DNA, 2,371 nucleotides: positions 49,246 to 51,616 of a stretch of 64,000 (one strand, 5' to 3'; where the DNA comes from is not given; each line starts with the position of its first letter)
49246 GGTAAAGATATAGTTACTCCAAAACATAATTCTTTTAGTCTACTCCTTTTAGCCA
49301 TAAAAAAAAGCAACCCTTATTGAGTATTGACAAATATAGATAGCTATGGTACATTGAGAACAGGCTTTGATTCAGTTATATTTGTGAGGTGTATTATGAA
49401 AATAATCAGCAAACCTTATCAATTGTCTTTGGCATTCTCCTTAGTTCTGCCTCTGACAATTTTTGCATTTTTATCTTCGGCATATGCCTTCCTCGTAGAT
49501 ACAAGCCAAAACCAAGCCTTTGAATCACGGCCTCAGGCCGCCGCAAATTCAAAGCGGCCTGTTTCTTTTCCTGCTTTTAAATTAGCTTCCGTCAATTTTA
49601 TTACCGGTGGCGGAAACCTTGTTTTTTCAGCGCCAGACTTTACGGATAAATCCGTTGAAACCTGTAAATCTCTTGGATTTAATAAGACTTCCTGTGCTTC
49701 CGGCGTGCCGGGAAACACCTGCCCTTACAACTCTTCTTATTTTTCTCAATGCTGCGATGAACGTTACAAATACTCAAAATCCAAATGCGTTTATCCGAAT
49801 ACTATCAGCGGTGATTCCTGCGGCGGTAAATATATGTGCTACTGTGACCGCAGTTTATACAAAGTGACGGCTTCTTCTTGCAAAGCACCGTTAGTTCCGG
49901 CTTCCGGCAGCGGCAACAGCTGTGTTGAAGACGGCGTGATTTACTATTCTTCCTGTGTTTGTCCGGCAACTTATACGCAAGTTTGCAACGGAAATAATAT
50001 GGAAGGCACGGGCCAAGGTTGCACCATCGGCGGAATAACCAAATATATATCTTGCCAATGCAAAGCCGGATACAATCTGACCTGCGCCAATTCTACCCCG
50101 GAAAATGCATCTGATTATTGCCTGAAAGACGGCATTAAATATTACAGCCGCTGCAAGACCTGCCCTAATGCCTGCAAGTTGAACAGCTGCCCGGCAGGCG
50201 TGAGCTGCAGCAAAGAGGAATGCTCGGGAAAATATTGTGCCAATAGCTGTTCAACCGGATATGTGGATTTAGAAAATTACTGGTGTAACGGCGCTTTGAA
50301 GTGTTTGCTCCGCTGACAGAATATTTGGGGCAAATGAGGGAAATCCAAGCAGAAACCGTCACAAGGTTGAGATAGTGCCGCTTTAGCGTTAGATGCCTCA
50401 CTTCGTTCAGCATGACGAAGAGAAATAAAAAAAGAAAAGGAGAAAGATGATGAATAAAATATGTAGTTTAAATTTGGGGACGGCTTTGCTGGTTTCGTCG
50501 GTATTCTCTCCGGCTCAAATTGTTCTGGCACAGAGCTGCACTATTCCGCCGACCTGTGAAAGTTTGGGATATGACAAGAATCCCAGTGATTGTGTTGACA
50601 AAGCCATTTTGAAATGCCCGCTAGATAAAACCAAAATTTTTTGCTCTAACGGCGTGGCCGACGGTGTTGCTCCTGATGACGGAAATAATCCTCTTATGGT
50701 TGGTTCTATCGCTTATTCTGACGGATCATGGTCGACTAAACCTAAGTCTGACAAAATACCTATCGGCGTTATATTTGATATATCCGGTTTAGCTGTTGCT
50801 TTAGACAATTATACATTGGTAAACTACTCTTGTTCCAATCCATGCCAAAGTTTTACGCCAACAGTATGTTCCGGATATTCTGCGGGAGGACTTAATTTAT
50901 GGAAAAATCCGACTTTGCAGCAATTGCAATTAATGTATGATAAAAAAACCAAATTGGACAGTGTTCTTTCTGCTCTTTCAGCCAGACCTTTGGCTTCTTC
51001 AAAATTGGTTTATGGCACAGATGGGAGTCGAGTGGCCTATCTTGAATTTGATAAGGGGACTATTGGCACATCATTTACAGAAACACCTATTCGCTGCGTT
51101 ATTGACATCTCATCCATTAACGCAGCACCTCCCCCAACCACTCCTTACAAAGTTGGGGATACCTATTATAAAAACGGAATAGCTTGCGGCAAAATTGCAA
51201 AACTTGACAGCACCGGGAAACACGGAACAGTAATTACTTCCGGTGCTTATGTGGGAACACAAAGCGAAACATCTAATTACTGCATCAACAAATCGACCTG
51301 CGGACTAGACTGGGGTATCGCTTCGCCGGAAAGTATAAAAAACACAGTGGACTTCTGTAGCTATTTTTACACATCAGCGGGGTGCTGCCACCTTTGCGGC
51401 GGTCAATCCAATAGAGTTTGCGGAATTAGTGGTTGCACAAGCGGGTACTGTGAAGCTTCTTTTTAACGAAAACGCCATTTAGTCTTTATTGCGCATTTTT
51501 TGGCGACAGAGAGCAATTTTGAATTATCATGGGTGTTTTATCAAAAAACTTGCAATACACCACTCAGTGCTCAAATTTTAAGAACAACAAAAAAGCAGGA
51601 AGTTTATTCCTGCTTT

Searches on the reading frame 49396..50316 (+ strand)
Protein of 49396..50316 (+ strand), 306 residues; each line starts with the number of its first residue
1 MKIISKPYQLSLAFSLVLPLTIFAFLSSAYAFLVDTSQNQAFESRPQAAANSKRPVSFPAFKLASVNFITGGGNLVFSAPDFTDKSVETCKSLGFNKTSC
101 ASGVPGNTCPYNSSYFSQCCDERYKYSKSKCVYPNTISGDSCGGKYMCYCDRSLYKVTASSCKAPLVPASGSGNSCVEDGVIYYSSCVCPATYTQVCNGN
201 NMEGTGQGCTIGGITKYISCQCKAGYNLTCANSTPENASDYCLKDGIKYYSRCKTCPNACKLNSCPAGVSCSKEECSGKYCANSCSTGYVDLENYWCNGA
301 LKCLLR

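Call 4: search_protein_families(library=pfam, proteins=[window:49396-50316:+], max_evalue=1)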
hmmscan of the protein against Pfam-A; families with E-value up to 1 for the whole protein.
window:49396-50316:+ (306 aa): 0 families

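Call 5: search_protein_families(library=ncbifam, proteins=[window:49396-50316:+], max_evalue=1)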
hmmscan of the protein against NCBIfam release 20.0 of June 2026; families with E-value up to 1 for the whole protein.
window:49396-50316:+ (306 aa): 0 families

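Call 19: find_homologous_proteins(query=window:49396-50313:+)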
Query window:49396-50313:+ (306 aa): 248 proteins with E <= 0.001 among 741 candidates; the best 120 are listed.
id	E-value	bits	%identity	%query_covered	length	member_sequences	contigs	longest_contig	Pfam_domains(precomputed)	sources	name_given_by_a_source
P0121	8.9e-203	690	99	100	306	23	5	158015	-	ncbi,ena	-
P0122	2.7e-104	367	59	89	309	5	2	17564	-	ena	-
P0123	1.5e-103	364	55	97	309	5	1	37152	-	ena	-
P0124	5.1e-103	363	56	93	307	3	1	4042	-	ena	-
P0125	8.1e-102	359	56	96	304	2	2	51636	-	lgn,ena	-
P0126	1.6e-101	358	54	97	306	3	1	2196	-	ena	-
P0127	4.5e-100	353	56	92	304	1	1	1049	-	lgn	-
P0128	1.8e-99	351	58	91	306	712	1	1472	-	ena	-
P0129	1.9e-99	351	58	91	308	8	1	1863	-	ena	-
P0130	2.7e-99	350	58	91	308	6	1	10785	-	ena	-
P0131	3.3e-98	347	56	92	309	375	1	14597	-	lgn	-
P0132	6.1e-98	346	57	92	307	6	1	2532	-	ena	-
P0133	1.0e-97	345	52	97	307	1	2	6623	-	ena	-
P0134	4.1e-97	343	56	92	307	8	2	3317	-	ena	-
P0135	4.7e-97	343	56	91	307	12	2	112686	-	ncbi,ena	-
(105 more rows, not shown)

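Call 40: predict_structure(alignment_id=A3)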
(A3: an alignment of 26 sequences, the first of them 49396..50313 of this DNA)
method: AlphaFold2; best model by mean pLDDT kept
length: 306 residues; sequences in the alignment: 26
mean_pLDDT: 76.3   pTM: 0.51
mean pLDDT of the five models: 76.3, 74.8, 74.0, 72.8, 69.7
residues with pLDDT >= 90: 159; 70-90: 43; 50-70: 38; < 50: 66
segments of 3 or more residues with pLDDT < 50: 1-48, 57-64, 294-300
pLDDT, mean of each block of 10 residues (from residue 1): 39 40 35 39 46 52 51 57 87 93 91 93 93 94 94 94 95 88 96 96 97 97 96 90 96 80 79 79 67 50 51
secondary structure, 60 per line:
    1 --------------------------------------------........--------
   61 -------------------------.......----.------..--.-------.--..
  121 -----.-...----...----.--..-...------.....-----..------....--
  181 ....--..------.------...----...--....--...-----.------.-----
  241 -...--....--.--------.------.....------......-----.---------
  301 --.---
elements in order: H45-52 H86-92 E135-137 E148-150 E175-178 E181-184 E202-204 E209-211 E214-217 E220-222 E242-244 E247-250 E269-273 E280-285

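Call 42: fold_search(model_id=the predicted structure, library=pdb)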
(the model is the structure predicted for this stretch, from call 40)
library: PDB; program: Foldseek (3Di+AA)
matches with E <= 10: 14; with E <= 0.001: 0
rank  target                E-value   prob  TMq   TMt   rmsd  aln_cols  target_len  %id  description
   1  9kzj_I                3.2e+00  0.01  0.07  0.12  22.0       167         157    6  Cryo-EM structure of bacteriophage T1 capsid (released 2025-03-12)
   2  7fh1_A                3.6e+00  0.01  0.11  0.05  17.7       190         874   12  Structure of the human Meckelin (released 2021-12-01)
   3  3c9a_A                3.8e+00  0.01  0.09  0.12  23.0       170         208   15  High Resolution Crystal Structure of Argos bound to the EGF domain of Spitz (released 2008-05-20)
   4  5mwf_C                4.0e+00  0.01  0.12  0.13  12.8       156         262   13  Human Jagged2 C2-EGF2 (released 2017-06-14)
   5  1s78_A                5.8e+00  0.01  0.08  0.05  15.2       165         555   14  Insights into ErbB signaling from the structure of the ErbB2-pertuzumab complex (released 2004-04-27)
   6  5mwf_E                7.3e+00  0.01  0.11  0.12  13.1       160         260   12  Human Jagged2 C2-EGF2 (released 2017-06-14)
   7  4jnt_A                8.3e+00  0.01  0.06  0.06  13.3       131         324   14  Crystal structure of the ectodomain of Bovine viral diarrhea virus 1 E2 envelope protein (released 2013-04-17)
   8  9gjc_H                8.3e+00  0.01  0.08  0.05  17.5       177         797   17  Entamoeba histolytica Gal/GalNAc lectin, mode 3 (released 2026-02-11)
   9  3s6x_B                8.3e+00  0.00  0.08  0.08  19.9       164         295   11  Structure of reovirus attachment protein sigma1 in complex with alpha-2,3-sialyllactose (released 2011-11-23)
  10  3s6z_C                8.8e+00  0.00  0.06  0.06  19.8       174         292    8  Structure of reovirus attachment protein sigma1 in complex with alpha-2,8-disialyllactose (released 2011-11-23)
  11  8i4t_T                8.8e+00  0.00  0.07  0.05  21.4       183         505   13  Structure of the asymmetric unit of SFTSV virion (released 2023-09-13)
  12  6lgl_o                9.3e+00  0.01  0.06  0.07  13.7        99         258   11  The atomic structure of varicella-zoster virus A-capsid (released 2020-07-29)
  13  1s78_B                9.3e+00  0.00  0.08  0.05  15.3       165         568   15  Insights into ErbB signaling from the structure of the ErbB2-pertuzumab complex (released 2004-04-27)
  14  3s6x_C                9.3e+00  0.00  0.07  0.07  19.7       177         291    8  Structure of reovirus attachment protein sigma1 in complex with alpha-2,3-sialyllactose (released 2011-11-23)

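Call 52: search_protein_families(library=pfam, alignment_id=A3, max_evalue=1)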
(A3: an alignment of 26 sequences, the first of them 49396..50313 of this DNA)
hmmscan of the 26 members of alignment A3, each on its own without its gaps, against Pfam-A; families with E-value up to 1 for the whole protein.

A. member 1, window:49396-50313:+ (306 aa): 0 families

B. families by the number of members that match (of 26 scanned): 1 family
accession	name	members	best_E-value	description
PF05253.18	zf-U11-48K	2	0.02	U11-48K-like CHHC zinc finger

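Call 53: fold_search(model_id=the predicted structure, library=viral)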
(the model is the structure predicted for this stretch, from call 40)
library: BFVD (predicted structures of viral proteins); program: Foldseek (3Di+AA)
matches with E <= 10: 23; with E <= 0.001: 0
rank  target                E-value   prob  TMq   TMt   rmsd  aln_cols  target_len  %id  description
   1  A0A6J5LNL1            1.4e+00  0.01  0.09  0.04  32.2       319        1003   13  Uncharacterized protein [uncultured Caudovirales phage]
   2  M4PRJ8                1.8e+00  0.01  0.09  0.05  27.5       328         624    9  (no name in the UniProt tables at hand)
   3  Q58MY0                2.3e+00  0.01  0.10  0.08  29.4       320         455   11  Uncharacterized protein [Prochlorococcus phage P-SSM2]
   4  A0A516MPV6            2.8e+00  0.01  0.09  0.05  16.0       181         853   13  (no name in the UniProt tables at hand)
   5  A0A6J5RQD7            3.1e+00  0.01  0.09  0.07  26.9       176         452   10  Uncharacterized protein [uncultured Caudovirales phage]
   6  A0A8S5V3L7            3.1e+00  0.01  0.11  0.09  22.5       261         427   13  Uncharacterized protein [Myoviridae sp. ctk6V34]
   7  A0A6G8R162            3.8e+00  0.01  0.09  0.08  18.9       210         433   12  Minor tail protein [Microbacterium phage Arete]
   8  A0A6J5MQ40            3.8e+00  0.01  0.09  0.07  25.1       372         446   12  Uncharacterized protein [uncultured Caudovirales phage]
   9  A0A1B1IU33            4.0e+00  0.01  0.08  0.04  25.2       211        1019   13  (no name in the UniProt tables at hand)
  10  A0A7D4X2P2            4.8e+00  0.01  0.09  0.11  23.7       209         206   15  (no name in the UniProt tables at hand)
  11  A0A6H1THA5            4.8e+00  0.00  0.09  0.05  24.5       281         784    9  (no name in the UniProt tables at hand)
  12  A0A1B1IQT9            6.4e+00  0.01  0.12  0.07  19.5       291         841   12  (no name in the UniProt tables at hand)
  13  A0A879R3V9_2          6.8e+00  0.01  0.10  0.05  22.8       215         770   14  Uncharacterized protein [Synechococcus phage S-SRM01]
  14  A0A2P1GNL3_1          7.3e+00  0.01  0.09  0.03  19.6       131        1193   16  Genome polyprotein (Fragment) [Zhejiang gunthers frog calicivirus 2]
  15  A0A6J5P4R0            7.3e+00  0.01  0.09  0.08  30.4       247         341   10  Uncharacterized protein [uncultured Caudovirales phage]
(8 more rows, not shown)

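Call 74: search_protein_representatives(alignment_id=A3)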
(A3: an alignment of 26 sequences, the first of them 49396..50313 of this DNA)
Query: 26 sequences, 308 profile positions. Proteins with E-value up to 0.001 (for the whole library): 463; up to 1e-10: 186; up to 1e-30: 46. The best 150 are listed.
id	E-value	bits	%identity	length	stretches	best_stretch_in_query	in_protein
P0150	2.0e-136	470.9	-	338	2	1-283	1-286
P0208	2.3e-127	441.2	-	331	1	1-307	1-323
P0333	2.2e-119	415.0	-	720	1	1-306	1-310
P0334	3.1e-114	398.1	-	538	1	1-307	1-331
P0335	3.0e-112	391.6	-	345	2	1-299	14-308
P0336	3.8e-108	378.1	-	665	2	1-307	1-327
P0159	1.5e-106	372.9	-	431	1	33-304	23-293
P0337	1.7e-93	330.0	-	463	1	6-307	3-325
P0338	1.7e-83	297.1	-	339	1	1-307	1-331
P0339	4.6e-80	285.9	-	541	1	6-255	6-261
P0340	8.3e-74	265.3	-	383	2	27-258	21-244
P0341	1.7e-73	264.3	-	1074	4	29-285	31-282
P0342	1.1e-72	261.7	-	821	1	1-281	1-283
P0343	5.0e-72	259.5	-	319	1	25-295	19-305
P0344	8.0e-69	248.9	-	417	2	25-285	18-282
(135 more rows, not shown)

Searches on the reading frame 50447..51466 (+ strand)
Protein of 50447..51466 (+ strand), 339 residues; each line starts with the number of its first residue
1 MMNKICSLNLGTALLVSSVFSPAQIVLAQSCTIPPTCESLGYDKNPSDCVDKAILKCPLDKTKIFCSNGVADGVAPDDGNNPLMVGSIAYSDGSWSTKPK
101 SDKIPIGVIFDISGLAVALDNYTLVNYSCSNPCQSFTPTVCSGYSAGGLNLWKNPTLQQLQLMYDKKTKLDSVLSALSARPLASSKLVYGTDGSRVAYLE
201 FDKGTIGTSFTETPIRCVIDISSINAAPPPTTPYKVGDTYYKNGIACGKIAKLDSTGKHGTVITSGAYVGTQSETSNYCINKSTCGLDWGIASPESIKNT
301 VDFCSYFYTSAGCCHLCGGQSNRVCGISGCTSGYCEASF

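Call 4: search_protein_families(library=pfam, proteins=[window:50447-51466:+], max_evalue=1)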
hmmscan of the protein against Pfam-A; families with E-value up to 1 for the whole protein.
window:50447-51466:+ (339 aa): 0 families

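Call 5: search_protein_families(library=ncbifam, proteins=[window:50447-51466:+], max_evalue=1)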
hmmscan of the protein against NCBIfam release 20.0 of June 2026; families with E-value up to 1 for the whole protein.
window:50447-51466:+ (339 aa): 1 family
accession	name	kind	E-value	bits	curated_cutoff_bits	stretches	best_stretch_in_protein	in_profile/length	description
TIGR02184.2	Myco_arth_vir_N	domain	0.032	14.3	25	1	3-21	9-27/33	MspA/MspB/MIB-like signal-anchor domain-contatining protein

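Call 20: find_homologous_proteins(query=window:50447-51463:+)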
Query window:50447-51463:+ (339 aa): 74 proteins with E <= 0.001 among 2183 candidates.
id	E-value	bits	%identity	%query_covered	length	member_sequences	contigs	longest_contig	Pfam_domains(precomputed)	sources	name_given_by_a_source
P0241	1.1e-222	756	99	100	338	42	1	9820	-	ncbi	-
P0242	1.7e-201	687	91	100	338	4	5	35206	-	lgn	-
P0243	2.0e-99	351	52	98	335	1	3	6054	-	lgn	-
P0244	3.1e-82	295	49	91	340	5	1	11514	-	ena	-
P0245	4.3e-77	278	46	92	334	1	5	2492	-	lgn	-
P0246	1.1e-59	221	39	100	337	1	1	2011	-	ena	-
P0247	2.6e-59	219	51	59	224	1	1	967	-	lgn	-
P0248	1.1e-58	217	38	100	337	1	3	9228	-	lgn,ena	-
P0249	1.2e-58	217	38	100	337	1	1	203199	-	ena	-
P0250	1.3e-58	217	38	100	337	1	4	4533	-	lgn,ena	-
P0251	1.4e-58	217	38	100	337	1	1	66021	-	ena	-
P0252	3.2e-58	216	38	100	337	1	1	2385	-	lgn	-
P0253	4.2e-58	215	38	100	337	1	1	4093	-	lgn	-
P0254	4.6e-58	215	38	100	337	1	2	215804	-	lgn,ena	-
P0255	5.3e-58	215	38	100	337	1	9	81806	-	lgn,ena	-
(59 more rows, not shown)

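Call 51: search_protein_families(library=pfam, alignment_id=A4, max_evalue=1)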
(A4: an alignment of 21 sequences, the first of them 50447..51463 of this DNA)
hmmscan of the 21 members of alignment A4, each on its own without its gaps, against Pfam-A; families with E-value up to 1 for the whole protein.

A. member 1, window:50447-51463:+ (339 aa): 0 families

B. families by the number of members that match (of 21 scanned): 8 families
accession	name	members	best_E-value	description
PF24986.1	PRC_RimM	9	0.0064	RimM PRC barrel domain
PF07603.17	Lcl_C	9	0.0084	Lcl C-terminal domain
PF05239.21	PRC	3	0.0083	PRC-barrel domain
PF00402.23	Calponin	2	0.14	Calponin family repeat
PF02470.25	MlaD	1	0.0085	MlaD protein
PF04111.17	APG6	1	0.11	Apg6 BARA domain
PF04730.17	Agro_virD5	1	0.17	Agrobacterium VirD5 protein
PF00397.32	WW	1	0.18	WW domain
